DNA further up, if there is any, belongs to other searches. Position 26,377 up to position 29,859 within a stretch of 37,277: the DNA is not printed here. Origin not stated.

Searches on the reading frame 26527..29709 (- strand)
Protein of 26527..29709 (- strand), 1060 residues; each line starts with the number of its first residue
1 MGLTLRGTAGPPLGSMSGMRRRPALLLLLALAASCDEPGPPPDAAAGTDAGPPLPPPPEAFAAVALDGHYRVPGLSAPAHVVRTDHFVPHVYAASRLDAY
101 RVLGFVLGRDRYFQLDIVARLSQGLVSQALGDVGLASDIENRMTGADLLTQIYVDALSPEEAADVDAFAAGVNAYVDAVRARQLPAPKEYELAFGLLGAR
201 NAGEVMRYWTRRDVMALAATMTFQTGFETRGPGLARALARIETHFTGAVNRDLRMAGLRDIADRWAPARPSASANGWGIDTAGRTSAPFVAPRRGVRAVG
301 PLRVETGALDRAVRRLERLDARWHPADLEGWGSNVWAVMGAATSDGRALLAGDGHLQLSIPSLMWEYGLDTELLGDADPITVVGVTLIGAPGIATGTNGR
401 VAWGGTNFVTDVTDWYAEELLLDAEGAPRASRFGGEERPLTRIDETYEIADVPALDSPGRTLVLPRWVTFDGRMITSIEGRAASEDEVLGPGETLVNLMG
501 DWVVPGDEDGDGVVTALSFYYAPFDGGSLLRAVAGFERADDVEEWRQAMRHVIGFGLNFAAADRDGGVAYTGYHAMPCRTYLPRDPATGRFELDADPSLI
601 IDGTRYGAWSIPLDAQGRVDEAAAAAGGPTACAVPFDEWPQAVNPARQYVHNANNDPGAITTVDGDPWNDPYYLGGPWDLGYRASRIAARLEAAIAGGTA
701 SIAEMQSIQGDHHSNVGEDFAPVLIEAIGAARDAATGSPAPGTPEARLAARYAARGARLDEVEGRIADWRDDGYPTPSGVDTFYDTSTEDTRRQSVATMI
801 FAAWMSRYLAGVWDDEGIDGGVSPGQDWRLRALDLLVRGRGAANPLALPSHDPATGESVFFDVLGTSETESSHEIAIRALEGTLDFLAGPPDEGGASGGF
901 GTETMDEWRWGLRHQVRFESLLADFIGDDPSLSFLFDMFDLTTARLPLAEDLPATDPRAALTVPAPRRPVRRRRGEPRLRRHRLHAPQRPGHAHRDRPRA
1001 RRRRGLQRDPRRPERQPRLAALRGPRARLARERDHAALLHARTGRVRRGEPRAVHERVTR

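Call 44: search_protein_families(library=pfam, proteins=[window:26527-29709:-], max_evalue=0.00001)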
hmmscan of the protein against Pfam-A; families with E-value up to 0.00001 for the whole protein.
window:26527-29709:- (1060 aa): 1 family
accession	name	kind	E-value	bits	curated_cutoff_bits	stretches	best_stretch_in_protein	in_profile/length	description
PF01804.23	Penicil_amidase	-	1.4e-102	345.4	21.3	1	78-928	1-589/675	Penicillin amidase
